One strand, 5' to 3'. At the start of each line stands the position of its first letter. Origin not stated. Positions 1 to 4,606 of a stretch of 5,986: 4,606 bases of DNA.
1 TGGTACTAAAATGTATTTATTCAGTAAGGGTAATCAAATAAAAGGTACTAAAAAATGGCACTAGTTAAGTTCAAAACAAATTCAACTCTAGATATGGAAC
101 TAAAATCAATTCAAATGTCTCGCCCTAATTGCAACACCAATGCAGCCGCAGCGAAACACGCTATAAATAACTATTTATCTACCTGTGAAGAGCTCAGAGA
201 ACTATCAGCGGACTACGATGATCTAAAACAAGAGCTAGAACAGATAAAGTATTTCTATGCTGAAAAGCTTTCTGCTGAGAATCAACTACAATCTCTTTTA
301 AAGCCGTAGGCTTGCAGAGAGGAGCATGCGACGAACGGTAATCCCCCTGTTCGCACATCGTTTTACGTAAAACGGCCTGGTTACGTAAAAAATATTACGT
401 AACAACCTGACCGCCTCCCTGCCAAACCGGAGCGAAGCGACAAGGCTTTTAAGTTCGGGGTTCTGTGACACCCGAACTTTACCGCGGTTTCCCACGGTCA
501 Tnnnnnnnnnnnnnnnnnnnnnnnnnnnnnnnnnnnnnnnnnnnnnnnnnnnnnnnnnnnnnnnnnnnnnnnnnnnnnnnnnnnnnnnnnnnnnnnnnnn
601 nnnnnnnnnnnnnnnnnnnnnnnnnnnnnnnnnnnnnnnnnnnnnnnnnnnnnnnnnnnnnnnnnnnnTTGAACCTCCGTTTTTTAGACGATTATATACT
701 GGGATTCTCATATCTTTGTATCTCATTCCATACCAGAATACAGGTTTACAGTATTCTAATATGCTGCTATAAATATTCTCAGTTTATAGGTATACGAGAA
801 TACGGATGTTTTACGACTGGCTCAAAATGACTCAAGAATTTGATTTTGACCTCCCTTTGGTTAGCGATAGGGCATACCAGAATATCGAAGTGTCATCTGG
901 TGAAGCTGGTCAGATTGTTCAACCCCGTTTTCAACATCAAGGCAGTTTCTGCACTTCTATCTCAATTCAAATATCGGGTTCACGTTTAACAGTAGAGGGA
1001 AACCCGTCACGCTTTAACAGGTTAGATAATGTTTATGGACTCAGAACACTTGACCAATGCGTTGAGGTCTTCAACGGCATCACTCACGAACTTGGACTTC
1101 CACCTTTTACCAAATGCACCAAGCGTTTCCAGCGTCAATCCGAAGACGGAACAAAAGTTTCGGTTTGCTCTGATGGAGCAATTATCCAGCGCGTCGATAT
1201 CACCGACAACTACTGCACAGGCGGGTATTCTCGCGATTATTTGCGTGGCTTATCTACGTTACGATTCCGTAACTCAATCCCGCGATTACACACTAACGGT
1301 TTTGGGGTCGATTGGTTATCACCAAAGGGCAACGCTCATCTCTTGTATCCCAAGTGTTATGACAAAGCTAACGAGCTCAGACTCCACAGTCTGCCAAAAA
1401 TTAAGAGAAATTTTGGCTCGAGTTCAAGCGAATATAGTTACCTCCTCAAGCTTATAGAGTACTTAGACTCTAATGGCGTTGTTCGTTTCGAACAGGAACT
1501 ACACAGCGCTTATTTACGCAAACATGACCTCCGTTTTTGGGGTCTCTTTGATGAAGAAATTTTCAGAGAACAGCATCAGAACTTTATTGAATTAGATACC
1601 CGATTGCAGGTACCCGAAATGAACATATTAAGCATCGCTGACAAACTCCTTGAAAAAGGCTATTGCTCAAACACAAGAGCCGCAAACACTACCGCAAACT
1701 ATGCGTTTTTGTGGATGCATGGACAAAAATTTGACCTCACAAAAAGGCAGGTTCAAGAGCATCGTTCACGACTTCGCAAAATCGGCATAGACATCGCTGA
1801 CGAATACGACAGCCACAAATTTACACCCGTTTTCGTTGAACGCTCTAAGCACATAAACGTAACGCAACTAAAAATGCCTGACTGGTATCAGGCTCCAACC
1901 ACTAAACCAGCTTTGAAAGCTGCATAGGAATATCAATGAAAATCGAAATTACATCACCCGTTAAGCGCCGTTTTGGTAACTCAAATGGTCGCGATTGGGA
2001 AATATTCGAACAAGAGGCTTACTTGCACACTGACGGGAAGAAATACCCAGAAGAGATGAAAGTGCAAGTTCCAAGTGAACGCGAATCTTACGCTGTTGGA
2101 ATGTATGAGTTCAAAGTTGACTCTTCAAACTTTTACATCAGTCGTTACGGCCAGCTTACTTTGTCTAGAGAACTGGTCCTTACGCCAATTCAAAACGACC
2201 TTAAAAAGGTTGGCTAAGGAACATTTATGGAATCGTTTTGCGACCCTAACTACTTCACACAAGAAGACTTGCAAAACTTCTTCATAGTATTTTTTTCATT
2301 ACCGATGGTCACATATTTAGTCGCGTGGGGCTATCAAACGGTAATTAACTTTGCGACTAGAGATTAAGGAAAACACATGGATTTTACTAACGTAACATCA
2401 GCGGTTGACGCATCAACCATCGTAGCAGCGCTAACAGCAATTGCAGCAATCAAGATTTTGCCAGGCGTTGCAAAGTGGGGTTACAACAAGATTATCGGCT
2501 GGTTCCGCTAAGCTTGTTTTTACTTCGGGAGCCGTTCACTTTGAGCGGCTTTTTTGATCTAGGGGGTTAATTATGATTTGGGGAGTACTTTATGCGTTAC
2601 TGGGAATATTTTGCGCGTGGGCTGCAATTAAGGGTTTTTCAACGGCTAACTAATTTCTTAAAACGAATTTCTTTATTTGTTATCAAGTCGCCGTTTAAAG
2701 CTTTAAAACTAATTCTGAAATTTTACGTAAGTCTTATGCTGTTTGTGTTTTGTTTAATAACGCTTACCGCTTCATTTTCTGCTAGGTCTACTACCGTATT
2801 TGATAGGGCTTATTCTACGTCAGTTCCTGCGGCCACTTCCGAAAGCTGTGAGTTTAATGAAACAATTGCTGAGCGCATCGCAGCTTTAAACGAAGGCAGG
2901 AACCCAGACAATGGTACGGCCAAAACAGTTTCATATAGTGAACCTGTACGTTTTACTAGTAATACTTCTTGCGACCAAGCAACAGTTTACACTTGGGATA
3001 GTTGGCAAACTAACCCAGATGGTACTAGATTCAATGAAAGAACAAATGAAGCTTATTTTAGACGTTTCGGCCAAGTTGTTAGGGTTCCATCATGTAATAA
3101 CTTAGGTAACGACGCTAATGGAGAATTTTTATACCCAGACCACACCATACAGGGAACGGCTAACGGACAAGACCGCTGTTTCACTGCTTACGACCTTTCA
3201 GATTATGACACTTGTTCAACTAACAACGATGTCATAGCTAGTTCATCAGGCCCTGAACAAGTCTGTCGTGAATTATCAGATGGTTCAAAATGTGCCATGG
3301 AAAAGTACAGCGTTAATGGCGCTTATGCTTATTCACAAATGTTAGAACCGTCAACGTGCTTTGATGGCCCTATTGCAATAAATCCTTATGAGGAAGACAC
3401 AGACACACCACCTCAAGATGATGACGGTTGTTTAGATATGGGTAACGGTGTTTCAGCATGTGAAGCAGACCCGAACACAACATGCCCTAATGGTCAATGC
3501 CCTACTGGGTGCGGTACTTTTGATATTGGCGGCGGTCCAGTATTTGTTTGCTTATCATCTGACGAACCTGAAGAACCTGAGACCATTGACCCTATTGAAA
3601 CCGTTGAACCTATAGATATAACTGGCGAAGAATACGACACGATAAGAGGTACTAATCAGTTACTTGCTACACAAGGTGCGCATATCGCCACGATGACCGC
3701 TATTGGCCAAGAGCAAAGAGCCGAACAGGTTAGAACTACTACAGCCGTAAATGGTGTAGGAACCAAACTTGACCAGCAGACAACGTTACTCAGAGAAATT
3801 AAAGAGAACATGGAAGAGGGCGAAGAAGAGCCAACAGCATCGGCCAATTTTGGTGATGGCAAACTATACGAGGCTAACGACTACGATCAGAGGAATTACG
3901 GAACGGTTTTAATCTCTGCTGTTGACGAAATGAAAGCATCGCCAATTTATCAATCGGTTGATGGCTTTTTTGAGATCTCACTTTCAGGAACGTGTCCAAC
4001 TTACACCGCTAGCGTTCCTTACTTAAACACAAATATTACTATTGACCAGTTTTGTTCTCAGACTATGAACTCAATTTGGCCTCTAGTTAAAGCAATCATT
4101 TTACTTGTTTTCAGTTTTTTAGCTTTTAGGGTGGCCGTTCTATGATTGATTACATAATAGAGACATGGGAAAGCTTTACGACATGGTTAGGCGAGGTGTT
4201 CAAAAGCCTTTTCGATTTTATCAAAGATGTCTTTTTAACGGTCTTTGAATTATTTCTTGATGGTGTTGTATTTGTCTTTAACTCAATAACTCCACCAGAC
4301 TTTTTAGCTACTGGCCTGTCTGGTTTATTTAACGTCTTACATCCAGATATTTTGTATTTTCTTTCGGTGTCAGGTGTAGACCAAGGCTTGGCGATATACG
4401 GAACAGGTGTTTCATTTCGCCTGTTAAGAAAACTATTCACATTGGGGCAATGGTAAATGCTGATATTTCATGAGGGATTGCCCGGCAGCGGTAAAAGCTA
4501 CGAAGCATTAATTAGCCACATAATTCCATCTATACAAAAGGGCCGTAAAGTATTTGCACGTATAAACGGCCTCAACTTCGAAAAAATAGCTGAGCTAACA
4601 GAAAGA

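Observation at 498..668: Unannotated TTG-initiated ribbon-helix-helix repressor candidate, divergent from rep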

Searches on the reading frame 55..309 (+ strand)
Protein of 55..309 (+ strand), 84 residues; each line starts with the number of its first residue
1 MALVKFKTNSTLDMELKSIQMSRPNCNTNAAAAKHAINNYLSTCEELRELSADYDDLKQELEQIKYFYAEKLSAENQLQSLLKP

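Call 3: search_protein_families(library=pfam, proteins=[window:55-309:+], max_evalue=1)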
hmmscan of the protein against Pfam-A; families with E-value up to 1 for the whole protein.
window:55-309:+ (84 aa): 5 families
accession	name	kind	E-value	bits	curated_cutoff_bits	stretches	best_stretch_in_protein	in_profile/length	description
PF12325.13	TMF_TATA_bd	-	0.0065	17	29.1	1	11-78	30-97/115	TATA element modulatory factor 1 TATA binding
PF12943.12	DUF3839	-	0.057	13.3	22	1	19-64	189-234/242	Protein of unknown function (DUF3839)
PF22660.2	RS_preATP-grasp-like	-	0.083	13.7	27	1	14-76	23-85/98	Ribonucleotide synthetase preATP-grasp domain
PF18688.6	DUF5638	-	0.12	13.3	39.8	1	37-74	5-46/104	Family of unknown function (DUF5638)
PF04791.21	LMBR1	-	0.19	11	31.9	1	9-66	193-250/510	LMBR1-like membrane protein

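Call 4: search_protein_families(library=phrogs, proteins=[window:55-309:+], max_evalue=1)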
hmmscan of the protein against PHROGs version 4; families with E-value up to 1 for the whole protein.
window:55-309:+ (84 aa): 3 families
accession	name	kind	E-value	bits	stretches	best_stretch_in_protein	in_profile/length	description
phrog_9082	-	unknown function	0.14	13.4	1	28-45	37-54/61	-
phrog_20127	-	unknown function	0.16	13.1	0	51-76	33-58/66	-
phrog_34617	-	unknown function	0.21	12.7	1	24-72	124-172/186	-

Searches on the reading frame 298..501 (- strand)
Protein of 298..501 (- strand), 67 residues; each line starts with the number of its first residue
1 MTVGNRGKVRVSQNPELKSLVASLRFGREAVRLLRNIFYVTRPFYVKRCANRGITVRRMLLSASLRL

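Call 3: search_protein_families(library=pfam, proteins=[window:298-501:-], max_evalue=1)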
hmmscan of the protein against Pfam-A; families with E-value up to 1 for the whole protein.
window:298-501:- (67 aa): 0 families

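Call 4: search_protein_families(library=phrogs, proteins=[window:298-501:-], max_evalue=1)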
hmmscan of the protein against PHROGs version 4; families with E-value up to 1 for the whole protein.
window:298-501:- (67 aa): 0 families

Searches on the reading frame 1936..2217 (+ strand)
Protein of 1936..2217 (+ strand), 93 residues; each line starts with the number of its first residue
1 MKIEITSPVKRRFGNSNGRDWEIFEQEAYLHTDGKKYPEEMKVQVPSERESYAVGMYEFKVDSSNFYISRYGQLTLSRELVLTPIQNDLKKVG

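Call 3: search_protein_families(library=pfam, proteins=[window:1936-2217:+], max_evalue=1)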
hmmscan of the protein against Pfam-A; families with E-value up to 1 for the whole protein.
window:1936-2217:+ (93 aa): 3 families
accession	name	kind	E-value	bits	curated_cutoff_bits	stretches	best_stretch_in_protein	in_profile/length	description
PF02303.23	Phage_DNA_bind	-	1.2e-08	35.5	25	1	1-78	1-79/82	Helix-destabilising protein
PF17878.8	ssDBP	-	0.00014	22.2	27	1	1-60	1-59/81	Phage single-stranded DNA-binding protein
PF25225.1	DUF7843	-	0.21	12.5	25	1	59-81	26-48/79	Domain of unknown function (DUF7843)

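Call 4: search_protein_families(library=phrogs, proteins=[window:1936-2217:+], max_evalue=1)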
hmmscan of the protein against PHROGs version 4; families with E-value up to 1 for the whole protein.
window:1936-2217:+ (93 aa): 3 families
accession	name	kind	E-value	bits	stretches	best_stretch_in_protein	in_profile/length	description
phrog_1199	-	DNA, RNA and nucleotide metabolism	6.6e-16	59.2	1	1-90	2-93/98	single strand DNA binding protein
phrog_2866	-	DNA, RNA and nucleotide metabolism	0.0031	18.6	1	1-62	11-77/122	single strand DNA binding protein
phrog_17532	-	unknown function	0.0038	18.2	1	2-87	7-90/99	-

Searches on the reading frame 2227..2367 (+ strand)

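Call 3: search_protein_families(library=pfam, proteins=[window:2227-2367:+], max_evalue=1)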
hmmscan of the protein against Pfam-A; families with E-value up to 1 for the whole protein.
window:2227-2367:+ (46 aa): 0 families

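Call 4: search_protein_families(library=phrogs, proteins=[window:2227-2367:+], max_evalue=1)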
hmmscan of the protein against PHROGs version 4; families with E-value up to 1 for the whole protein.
window:2227-2367:+ (46 aa): 1 family
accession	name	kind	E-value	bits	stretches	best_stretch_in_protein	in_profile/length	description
phrog_31308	-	unknown function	0.012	16.4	1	4-40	45-81/213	-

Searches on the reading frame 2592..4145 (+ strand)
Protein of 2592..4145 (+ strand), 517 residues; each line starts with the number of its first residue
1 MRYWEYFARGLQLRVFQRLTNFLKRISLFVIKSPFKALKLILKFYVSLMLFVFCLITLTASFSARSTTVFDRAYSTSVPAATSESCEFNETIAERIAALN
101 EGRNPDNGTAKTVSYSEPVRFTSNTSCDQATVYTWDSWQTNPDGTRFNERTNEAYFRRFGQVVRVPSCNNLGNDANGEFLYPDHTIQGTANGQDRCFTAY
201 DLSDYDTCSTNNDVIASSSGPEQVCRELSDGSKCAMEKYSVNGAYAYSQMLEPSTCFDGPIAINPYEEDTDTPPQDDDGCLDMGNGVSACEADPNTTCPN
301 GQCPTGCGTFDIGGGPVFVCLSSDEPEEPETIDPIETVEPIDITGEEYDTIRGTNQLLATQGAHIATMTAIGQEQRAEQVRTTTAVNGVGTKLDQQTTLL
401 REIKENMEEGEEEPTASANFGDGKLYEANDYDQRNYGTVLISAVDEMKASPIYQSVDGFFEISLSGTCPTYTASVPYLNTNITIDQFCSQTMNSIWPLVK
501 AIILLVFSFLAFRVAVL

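Call 3: search_protein_families(library=pfam, proteins=[window:2592-4145:+], max_evalue=1)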
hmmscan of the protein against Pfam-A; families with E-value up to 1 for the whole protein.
window:2592-4145:+ (517 aa): 0 families

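Call 4: search_protein_families(library=phrogs, proteins=[window:2592-4145:+], max_evalue=1)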
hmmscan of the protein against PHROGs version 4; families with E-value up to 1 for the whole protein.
window:2592-4145:+ (517 aa): 4 families
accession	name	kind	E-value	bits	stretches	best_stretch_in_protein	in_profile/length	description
phrog_4544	-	unknown function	1e-11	45.6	1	383-516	362-500/501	-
phrog_10432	-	unknown function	3.7e-06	27.5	1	429-516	266-355/356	-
phrog_3942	-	unknown function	0.0047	16.8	1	463-514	494-542/546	-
phrog_35950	-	unknown function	0.075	14.1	0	187-208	8-30/70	-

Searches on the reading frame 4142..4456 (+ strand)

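Call 3: search_protein_families(library=pfam, proteins=[window:4142-4456:+], max_evalue=1)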
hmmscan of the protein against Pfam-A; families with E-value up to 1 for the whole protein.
window:4142-4456:+ (104 aa): 1 family
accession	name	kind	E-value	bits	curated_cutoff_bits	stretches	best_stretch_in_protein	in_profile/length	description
PF10734.14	DUF2523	-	0.00016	22.5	22.1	1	56-94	38-76/80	Protein of unknown function (DUF2523)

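Call 4: search_protein_families(library=phrogs, proteins=[window:4142-4456:+], max_evalue=1)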
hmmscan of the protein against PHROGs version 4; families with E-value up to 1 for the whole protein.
window:4142-4456:+ (104 aa): 7 families
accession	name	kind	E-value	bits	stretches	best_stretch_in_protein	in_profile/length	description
phrog_974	-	head and packaging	1.6e-20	75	1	1-104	1-107/107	minor head protein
phrog_306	-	head and packaging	1.1e-05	27.1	1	2-98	8-112/115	minor head protein Ace-like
phrog_1242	-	head and packaging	0.018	16.1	1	63-100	50-87/97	minor head protein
phrog_58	-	tail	0.02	14.2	1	4-65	644-684/1544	tail length tape measure protein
phrog_25194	-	unknown function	0.4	11.4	1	8-66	144-199/234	-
phrog_1535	-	tail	0.46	9.5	1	5-58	965-1013/1152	tail length tape measure protein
phrog_991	-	tail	0.62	8.4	1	3-42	693-732/1966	tail length tape measure protein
